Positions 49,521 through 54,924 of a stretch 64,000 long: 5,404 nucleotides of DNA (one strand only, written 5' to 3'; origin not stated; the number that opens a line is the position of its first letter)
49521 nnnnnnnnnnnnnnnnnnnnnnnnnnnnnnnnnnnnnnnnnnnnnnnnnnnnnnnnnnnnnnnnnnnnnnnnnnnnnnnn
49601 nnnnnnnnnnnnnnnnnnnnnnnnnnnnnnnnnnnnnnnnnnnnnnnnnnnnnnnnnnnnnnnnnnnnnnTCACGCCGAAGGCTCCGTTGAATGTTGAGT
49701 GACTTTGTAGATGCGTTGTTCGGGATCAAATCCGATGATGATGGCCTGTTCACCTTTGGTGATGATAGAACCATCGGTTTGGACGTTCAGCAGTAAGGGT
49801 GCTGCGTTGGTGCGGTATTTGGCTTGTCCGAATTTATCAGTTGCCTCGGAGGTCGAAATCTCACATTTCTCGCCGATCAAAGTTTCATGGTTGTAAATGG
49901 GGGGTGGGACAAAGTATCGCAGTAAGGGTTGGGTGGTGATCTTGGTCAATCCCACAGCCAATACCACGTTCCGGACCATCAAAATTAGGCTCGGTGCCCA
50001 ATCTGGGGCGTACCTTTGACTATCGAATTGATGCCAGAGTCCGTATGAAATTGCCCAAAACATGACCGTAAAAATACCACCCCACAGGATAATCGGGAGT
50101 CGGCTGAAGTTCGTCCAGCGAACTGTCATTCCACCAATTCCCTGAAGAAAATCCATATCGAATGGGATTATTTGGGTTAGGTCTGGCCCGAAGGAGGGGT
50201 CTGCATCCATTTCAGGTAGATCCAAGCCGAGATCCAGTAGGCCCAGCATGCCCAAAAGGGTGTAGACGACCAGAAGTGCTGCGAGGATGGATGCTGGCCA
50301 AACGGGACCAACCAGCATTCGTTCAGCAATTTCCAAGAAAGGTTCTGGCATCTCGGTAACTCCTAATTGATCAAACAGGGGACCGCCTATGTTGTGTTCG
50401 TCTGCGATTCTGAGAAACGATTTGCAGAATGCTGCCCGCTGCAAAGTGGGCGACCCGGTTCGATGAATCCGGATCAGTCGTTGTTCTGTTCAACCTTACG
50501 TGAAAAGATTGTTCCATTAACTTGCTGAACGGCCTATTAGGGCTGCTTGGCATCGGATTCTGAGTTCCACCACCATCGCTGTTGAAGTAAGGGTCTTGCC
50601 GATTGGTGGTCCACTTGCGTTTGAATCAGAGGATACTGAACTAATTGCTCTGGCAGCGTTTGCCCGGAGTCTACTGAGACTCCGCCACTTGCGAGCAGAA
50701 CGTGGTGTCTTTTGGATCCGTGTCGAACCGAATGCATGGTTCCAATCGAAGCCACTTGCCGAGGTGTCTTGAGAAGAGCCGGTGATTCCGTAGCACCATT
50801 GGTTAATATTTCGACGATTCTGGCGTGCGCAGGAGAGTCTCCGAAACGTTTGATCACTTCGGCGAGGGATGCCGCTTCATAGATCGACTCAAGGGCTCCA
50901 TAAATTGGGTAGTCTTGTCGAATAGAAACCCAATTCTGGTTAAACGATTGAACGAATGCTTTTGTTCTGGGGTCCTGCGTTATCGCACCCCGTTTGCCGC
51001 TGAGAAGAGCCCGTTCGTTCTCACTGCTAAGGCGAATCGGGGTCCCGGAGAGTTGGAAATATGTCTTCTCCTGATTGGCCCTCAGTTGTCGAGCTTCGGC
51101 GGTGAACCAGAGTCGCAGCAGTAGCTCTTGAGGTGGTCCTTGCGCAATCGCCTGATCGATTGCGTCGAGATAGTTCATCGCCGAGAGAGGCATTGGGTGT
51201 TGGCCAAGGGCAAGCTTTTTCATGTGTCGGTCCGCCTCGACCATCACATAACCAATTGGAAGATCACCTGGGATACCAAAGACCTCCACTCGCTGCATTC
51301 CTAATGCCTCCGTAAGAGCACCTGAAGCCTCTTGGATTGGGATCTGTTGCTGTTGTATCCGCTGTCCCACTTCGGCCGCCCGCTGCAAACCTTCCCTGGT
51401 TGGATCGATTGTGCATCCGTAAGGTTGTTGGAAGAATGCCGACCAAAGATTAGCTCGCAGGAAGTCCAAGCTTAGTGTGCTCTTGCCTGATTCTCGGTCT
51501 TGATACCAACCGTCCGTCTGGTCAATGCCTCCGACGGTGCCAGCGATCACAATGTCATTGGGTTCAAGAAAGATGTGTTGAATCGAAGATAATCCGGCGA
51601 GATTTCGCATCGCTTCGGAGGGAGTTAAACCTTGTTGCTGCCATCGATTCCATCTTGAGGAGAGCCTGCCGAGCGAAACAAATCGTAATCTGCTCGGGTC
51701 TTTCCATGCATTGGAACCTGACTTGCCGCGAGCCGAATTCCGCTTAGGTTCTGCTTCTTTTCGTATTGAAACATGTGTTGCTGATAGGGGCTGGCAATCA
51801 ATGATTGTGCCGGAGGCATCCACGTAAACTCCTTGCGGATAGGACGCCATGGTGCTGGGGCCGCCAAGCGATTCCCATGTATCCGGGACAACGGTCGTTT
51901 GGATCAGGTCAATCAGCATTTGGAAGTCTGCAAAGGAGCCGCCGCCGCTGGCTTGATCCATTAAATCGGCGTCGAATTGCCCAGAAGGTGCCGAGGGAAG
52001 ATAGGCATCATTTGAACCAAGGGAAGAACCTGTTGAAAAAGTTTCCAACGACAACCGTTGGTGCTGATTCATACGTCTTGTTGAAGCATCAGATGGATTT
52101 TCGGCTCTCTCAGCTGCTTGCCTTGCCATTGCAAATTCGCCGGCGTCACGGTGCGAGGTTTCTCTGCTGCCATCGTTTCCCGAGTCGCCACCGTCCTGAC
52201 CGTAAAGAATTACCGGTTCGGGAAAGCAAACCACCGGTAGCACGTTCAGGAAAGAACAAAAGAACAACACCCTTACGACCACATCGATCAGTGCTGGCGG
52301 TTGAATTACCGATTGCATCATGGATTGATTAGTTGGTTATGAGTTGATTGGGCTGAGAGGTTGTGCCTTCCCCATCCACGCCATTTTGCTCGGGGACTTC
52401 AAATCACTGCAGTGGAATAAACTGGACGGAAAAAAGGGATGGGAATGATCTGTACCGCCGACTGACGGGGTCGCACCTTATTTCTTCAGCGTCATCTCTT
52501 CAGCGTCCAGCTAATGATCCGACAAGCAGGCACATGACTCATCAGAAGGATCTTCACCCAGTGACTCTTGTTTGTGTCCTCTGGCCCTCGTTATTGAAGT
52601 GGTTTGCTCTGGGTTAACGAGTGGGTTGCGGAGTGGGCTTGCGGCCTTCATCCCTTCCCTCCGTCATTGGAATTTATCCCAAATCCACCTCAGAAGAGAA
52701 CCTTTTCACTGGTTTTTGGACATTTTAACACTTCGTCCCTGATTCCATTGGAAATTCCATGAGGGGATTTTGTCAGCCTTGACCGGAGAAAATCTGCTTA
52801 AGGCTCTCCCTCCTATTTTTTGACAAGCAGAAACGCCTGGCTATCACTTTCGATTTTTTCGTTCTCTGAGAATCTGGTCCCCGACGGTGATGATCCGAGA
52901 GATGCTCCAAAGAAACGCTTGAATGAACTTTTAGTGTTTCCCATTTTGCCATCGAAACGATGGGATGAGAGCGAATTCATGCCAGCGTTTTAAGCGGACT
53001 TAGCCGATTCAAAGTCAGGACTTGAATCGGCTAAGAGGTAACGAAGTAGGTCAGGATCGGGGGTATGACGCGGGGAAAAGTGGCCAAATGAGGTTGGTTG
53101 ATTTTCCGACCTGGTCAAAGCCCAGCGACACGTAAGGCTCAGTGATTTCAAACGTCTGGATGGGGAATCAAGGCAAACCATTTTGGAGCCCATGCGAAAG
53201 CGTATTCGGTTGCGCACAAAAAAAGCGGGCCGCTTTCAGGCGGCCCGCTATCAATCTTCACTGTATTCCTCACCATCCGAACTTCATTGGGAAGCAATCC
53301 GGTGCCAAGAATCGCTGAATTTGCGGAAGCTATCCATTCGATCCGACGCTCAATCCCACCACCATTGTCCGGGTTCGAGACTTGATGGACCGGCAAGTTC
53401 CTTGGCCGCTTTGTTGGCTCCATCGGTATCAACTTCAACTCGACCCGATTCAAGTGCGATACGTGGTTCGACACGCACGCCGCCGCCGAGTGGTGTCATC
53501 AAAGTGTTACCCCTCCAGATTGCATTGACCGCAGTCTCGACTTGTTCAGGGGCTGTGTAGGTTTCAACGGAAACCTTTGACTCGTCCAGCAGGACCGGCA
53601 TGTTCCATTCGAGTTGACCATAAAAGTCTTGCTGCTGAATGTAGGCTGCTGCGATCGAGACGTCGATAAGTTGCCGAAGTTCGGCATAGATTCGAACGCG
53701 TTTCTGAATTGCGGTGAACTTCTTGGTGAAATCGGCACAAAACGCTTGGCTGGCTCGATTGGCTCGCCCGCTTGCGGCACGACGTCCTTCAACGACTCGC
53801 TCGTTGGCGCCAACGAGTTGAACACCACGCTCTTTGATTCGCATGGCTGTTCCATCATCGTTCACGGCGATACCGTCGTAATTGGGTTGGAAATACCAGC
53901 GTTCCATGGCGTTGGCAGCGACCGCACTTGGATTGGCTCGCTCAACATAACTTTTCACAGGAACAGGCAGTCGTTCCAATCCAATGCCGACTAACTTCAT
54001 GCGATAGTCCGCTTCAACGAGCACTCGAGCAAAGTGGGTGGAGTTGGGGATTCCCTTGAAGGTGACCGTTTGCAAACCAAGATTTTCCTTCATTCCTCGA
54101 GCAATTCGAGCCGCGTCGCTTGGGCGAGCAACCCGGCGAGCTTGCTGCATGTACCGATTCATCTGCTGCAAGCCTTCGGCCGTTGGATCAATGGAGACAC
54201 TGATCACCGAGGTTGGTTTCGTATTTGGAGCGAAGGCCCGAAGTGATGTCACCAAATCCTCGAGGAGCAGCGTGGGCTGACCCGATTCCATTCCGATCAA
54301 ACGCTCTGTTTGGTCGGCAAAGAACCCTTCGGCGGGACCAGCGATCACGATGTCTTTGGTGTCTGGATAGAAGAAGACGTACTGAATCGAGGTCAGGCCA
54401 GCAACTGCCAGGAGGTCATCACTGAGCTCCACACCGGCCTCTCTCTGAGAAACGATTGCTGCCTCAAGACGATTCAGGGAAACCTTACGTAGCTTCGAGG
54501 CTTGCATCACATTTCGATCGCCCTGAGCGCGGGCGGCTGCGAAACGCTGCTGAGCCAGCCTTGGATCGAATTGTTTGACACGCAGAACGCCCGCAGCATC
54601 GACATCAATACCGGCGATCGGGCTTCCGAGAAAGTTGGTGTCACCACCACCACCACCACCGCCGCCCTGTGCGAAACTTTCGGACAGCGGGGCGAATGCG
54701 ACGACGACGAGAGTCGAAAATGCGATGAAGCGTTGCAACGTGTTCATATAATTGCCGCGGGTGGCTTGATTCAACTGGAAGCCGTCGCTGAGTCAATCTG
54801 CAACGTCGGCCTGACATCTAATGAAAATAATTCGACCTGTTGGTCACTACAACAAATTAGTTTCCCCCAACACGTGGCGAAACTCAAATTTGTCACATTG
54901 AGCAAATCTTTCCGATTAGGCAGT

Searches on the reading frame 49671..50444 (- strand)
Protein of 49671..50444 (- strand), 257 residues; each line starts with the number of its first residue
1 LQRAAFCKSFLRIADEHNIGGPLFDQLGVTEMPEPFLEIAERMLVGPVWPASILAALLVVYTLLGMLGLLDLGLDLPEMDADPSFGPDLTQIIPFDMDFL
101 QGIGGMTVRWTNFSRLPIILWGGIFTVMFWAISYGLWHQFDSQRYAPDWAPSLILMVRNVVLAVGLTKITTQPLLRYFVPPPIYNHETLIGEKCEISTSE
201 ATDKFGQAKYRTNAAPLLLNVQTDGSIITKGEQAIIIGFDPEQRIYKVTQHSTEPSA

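Call 4: search_protein_families(library=pfam, proteins=[window:49671-50444:-], max_evalue=0.01)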
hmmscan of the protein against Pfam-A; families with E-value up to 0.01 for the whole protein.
window:49671-50444:- (257 aa): 0 families

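Call 6: search_protein_families(library=ncbifam, proteins=[window:49671-50444:-], max_evalue=0.01)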
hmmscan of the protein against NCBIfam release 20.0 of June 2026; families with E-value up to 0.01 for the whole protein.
window:49671-50444:- (257 aa): 0 families

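Call 7: search_protein_families(library=padloc, proteins=[window:49671-50444:-], max_evalue=0.01)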
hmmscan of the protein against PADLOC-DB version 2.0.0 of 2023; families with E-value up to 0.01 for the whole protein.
window:49671-50444:- (257 aa): 0 families

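Call 57: search_protein_families(library=pfam, alignment_id=A4, max_evalue=0.01)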
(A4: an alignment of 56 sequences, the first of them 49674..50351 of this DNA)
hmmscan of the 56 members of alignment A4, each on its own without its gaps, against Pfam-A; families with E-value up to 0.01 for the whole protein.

A. member 1, window:49674-50351:- (226 aa): 0 families

B. families by the number of members that match (of 56 scanned): 2 families
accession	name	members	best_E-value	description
PF21001.2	YqiJ_N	16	3.6e-08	Inner membrane protein YqiJ, N-terminal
PF01957.25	NfeD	1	0.0083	NfeD-like C-terminal, partner-binding domain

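Call 58: search_solved_structures(query=A4, max_evalue=1)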
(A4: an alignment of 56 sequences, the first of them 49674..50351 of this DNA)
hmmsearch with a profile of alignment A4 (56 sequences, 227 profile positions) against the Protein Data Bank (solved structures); distinct sequences matched with E-value up to 1: 1.
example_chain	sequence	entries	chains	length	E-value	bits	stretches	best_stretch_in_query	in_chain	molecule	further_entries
2k14_A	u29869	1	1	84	0.18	14.4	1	152-210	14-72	YuaF protein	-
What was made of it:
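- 49671..50351 (-): NfeD-like membrane protein of the YqiJ/YuaF type. It is 226 aa from the ATG with an AGGAG box; the longest ORF runs to the TTG at 50444. It has hydrophobic segments followed by a C-terminal β-rich domain. No Pfham hit for the window protein itself, but 16 of 56 orthologs match YqiJ_N PF21001 (best 3.6e-8), and the ortholog profile's only PDB hit is the YuaF soluble domain 2k14 (E 0.18) (calls 57, 58).
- On NfeD family: The profile aligns positions 152-210 to the YuaF soluble domain at E 0.18 (calls 57, 58).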

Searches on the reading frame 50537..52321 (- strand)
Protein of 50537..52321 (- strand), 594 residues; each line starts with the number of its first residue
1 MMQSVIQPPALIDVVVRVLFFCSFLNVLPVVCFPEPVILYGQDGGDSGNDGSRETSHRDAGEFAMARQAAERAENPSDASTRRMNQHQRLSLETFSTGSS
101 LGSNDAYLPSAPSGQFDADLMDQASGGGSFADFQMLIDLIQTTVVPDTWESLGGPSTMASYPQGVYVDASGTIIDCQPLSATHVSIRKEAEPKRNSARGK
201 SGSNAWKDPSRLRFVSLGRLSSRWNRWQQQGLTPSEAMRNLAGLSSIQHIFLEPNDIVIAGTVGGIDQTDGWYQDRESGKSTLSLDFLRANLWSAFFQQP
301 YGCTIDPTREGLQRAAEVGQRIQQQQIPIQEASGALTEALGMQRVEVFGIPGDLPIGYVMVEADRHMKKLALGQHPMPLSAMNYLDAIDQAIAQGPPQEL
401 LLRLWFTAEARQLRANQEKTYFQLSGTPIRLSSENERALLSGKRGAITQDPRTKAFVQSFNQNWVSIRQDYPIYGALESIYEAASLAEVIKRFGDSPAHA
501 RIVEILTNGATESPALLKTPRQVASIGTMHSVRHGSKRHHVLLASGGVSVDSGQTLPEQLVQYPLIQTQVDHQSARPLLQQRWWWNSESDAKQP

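Call 4: search_protein_families(library=pfam, proteins=[window:50537-52321:-], max_evalue=0.01)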
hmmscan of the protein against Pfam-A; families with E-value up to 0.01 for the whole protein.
window:50537-52321:- (594 aa): 1 family
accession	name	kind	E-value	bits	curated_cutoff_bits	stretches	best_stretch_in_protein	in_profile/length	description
PF07643.16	DUF1598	-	1.1e-18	67.7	25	1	303-384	1-84/84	Protein of unknown function (DUF1598)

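Call 6: search_protein_families(library=ncbifam, proteins=[window:50537-52321:-], max_evalue=0.01)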
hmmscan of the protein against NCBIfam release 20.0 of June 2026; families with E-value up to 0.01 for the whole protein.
window:50537-52321:- (594 aa): 0 families

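Call 7: search_protein_families(library=padloc, proteins=[window:50537-52321:-], max_evalue=0.01)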
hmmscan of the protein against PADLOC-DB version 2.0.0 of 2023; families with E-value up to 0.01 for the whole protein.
window:50537-52321:- (594 aa): 0 families

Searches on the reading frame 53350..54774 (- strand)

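Call 4: search_protein_families(library=pfam, proteins=[window:53350-54774:-], max_evalue=0.01)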
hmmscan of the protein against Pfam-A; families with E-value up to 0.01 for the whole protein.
window:53350-54774:- (474 aa): 1 family
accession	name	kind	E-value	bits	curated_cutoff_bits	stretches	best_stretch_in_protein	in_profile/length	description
PF07643.16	DUF1598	-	3.4e-30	104.5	25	1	193-276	1-84/84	Protein of unknown function (DUF1598)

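Call 6: search_protein_families(library=ncbifam, proteins=[window:53350-54774:-], max_evalue=0.01)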
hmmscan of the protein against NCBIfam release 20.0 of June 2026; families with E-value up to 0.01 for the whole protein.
window:53350-54774:- (474 aa): 0 families

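Call 7: search_protein_families(library=padloc, proteins=[window:53350-54774:-], max_evalue=0.01)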
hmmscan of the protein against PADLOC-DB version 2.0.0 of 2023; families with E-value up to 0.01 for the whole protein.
window:53350-54774:- (474 aa): 0 families
